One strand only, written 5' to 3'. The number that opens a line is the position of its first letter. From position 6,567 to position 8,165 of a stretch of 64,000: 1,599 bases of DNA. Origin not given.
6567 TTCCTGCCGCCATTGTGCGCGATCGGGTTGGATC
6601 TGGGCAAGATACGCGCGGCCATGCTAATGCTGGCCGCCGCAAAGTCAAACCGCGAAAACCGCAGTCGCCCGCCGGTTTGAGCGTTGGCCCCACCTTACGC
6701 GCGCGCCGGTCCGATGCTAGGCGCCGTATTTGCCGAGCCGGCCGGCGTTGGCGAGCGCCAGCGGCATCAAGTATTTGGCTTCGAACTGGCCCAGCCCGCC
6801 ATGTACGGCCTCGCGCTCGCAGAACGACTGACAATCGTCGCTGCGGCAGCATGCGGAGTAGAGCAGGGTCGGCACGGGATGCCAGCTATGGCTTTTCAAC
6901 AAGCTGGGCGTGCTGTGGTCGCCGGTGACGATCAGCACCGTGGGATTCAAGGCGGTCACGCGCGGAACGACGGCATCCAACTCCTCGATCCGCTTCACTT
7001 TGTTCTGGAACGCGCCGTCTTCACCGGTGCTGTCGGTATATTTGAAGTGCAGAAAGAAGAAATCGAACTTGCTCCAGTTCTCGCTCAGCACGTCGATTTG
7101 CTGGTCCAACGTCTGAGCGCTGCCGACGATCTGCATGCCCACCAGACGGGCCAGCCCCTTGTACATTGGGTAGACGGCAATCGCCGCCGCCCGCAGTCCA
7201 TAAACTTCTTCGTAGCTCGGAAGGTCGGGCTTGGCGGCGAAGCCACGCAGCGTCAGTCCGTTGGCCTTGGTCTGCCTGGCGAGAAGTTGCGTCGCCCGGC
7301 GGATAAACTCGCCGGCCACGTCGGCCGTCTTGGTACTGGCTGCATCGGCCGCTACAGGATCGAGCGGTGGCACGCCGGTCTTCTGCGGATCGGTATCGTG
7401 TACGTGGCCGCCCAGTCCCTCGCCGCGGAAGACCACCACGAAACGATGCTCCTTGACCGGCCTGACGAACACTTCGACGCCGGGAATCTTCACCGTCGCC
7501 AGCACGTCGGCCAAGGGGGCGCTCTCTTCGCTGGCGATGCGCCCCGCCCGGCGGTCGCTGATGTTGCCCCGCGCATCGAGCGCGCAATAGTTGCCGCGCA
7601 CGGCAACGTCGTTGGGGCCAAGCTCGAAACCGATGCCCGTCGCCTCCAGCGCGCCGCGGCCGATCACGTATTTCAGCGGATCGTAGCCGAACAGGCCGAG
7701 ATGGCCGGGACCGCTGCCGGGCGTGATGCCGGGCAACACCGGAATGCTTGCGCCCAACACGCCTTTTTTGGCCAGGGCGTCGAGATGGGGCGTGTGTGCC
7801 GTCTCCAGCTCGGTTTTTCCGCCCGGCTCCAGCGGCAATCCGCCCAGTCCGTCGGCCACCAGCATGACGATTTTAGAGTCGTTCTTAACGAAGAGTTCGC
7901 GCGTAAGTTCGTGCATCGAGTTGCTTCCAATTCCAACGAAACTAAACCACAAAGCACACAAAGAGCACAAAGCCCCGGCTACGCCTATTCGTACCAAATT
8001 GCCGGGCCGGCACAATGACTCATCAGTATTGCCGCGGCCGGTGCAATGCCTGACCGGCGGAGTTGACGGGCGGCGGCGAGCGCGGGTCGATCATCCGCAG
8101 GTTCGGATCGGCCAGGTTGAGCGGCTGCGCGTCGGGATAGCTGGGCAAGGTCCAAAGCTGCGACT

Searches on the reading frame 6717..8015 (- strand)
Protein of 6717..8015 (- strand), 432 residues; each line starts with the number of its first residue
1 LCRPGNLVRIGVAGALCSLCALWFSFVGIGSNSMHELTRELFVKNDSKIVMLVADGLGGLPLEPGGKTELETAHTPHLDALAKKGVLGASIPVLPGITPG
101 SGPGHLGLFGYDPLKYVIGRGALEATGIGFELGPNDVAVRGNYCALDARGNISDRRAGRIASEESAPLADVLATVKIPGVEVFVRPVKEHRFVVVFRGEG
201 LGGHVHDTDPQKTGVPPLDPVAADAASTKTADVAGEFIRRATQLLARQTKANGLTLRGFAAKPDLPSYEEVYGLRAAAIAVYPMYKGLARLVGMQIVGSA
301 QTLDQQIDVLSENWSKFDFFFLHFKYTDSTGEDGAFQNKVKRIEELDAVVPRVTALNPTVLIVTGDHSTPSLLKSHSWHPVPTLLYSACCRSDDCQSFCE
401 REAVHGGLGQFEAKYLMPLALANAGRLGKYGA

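Call 68: search_protein_families(library=pfam, proteins=[window:6717-8015:-], max_evalue=0.0001)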
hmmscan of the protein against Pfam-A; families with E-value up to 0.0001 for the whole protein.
window:6717-8015:- (432 aa): 2 families
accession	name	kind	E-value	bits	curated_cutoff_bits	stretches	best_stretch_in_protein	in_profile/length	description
PF10143.14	PhosphMutase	-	5.2e-44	150.6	21.5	1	82-247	1-166/170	2,3-bisphosphoglycerate-independent phosphoglycerate mutase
PF01676.23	Metalloenzyme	-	4.5e-37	128.3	24.3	1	48-421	2-250/252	Metalloenzyme superfamily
